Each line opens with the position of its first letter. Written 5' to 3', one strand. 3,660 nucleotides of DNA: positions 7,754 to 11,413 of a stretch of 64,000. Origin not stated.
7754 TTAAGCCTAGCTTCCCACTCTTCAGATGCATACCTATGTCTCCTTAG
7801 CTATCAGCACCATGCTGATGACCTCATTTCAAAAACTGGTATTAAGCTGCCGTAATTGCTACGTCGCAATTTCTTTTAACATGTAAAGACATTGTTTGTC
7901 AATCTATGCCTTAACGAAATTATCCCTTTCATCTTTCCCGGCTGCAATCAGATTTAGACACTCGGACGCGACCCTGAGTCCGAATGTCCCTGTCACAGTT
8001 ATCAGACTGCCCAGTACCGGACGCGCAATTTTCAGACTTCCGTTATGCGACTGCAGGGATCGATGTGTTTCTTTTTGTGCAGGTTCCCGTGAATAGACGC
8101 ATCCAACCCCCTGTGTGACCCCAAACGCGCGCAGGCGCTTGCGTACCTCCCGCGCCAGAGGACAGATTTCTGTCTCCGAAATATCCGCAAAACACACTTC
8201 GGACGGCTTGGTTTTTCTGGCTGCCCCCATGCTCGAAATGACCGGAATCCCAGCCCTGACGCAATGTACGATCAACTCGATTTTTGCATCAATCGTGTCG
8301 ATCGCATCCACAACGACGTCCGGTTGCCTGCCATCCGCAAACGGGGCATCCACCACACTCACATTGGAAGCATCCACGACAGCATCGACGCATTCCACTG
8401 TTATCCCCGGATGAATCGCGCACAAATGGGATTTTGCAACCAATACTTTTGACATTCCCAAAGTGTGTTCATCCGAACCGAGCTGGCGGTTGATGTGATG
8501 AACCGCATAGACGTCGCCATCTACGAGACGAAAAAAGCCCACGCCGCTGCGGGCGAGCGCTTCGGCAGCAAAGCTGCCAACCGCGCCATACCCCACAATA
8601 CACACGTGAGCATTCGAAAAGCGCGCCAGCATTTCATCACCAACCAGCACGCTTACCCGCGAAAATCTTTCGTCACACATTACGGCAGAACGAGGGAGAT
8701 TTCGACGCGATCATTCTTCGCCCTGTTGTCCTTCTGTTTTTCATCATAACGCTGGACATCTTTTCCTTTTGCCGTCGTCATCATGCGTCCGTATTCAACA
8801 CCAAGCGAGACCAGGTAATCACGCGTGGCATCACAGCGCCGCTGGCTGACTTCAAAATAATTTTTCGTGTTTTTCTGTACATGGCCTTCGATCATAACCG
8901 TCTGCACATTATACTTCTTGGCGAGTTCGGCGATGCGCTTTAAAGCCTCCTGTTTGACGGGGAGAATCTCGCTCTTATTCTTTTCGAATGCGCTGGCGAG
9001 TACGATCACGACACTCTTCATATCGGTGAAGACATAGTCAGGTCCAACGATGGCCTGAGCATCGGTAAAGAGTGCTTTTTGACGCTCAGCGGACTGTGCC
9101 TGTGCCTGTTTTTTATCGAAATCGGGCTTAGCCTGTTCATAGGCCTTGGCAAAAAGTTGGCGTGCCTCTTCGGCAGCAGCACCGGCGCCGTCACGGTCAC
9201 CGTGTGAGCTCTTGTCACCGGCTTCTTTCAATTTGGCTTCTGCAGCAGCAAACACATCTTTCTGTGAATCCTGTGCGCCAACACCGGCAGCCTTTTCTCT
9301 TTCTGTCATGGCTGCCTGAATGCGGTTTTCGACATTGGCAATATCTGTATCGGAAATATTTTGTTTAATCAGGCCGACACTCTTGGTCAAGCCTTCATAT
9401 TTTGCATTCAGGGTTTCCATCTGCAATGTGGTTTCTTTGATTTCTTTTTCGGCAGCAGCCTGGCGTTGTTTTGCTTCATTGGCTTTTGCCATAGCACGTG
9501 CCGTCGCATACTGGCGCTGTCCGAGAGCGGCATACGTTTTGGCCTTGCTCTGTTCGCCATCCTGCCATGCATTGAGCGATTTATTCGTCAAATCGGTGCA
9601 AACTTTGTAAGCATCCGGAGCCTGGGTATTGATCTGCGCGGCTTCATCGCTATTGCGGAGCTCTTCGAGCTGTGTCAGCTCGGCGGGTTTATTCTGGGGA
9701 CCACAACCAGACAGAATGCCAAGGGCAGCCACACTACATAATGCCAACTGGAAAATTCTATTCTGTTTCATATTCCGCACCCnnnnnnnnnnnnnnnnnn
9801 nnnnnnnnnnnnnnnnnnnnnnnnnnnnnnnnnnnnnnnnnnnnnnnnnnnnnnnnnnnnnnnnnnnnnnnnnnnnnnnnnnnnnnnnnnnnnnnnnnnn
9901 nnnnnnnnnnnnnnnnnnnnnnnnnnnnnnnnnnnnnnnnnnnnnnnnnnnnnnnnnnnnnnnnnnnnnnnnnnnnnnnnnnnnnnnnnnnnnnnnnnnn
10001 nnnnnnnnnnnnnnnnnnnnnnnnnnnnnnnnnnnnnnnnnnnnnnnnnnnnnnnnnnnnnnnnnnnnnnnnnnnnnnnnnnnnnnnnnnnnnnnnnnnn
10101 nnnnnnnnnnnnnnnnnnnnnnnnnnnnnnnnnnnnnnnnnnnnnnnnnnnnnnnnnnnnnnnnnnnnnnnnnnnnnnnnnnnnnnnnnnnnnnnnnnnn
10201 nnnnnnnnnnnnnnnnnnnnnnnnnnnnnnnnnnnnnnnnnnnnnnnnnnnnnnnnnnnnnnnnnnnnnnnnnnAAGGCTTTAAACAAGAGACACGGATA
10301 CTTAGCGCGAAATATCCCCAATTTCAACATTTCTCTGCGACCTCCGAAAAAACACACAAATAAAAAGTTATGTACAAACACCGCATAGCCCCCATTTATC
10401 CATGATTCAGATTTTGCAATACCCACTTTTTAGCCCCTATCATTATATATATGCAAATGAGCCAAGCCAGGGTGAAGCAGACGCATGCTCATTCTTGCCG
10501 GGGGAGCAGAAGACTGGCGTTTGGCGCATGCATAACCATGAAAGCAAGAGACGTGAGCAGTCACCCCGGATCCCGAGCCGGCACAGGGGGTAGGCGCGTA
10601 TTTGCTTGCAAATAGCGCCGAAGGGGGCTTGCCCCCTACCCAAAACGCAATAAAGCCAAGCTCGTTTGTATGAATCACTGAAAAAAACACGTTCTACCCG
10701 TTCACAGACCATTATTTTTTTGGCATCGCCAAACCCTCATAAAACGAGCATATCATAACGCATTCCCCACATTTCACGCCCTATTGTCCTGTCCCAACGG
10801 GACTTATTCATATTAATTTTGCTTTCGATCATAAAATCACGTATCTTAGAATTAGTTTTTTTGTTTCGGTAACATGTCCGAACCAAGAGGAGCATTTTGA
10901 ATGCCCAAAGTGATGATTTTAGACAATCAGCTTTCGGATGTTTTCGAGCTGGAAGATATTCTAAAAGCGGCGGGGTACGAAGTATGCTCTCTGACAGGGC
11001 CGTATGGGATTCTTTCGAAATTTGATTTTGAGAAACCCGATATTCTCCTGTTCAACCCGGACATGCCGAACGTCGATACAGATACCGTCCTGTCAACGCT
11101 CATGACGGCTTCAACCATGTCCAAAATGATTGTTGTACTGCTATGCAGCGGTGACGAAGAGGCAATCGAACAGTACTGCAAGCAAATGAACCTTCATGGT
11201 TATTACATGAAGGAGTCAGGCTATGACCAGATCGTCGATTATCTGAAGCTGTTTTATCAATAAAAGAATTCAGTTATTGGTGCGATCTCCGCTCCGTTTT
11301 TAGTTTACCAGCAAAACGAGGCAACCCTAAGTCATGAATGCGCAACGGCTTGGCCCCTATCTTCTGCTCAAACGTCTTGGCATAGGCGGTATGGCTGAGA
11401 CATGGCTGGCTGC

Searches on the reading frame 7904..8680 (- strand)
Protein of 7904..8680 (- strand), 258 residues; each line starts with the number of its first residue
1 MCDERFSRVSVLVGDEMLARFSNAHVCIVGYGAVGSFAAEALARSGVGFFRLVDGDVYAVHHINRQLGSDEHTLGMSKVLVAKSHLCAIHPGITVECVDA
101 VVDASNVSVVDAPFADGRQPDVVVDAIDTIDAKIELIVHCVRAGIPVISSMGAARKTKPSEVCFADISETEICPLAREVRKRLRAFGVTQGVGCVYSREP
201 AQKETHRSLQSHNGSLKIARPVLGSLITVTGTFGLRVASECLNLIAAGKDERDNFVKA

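Call 67: search_protein_families(library=pfam, proteins=[window:7904-8680:-], max_evalue=0.0001)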
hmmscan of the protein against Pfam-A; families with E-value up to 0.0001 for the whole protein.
window:7904-8680:- (258 aa): 1 family
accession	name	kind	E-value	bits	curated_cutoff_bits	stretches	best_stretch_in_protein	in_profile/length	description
PF00899.27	ThiF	-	5.5e-34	117.8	28.1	1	12-248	9-205/238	ThiF family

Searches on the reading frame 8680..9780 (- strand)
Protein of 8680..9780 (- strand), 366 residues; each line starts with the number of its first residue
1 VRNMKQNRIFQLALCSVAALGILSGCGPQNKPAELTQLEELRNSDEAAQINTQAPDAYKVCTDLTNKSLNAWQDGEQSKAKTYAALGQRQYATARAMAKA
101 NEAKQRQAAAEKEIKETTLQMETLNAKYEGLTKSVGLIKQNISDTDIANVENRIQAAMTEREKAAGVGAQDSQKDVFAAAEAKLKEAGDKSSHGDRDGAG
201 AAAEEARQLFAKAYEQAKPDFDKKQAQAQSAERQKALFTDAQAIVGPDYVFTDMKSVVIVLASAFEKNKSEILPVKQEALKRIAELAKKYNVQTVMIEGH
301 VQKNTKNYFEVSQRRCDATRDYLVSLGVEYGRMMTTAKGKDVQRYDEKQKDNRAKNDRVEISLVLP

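Call 67: search_protein_families(library=pfam, proteins=[window:8680-9780:-], max_evalue=0.0001)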
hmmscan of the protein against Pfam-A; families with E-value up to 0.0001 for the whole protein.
window:8680-9780:- (366 aa): 1 family
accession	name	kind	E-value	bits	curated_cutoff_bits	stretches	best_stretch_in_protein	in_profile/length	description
PF00691.25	OmpA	-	4.5e-14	53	27.2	1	265-356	2-97/98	OmpA family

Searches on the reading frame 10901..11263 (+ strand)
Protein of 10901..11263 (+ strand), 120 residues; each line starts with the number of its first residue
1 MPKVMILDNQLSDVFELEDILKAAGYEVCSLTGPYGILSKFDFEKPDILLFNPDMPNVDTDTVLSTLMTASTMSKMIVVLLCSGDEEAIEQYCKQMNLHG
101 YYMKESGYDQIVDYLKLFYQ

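Call 67: search_protein_families(library=pfam, proteins=[window:10901-11263:+], max_evalue=0.0001)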
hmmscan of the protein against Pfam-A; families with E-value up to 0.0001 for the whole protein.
window:10901-11263:+ (120 aa): 1 family
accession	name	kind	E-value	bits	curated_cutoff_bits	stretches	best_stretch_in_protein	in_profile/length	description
PF00072.30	Response_reg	-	5.7e-08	33.3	30.2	1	4-115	1-110/111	Response regulator receiver domain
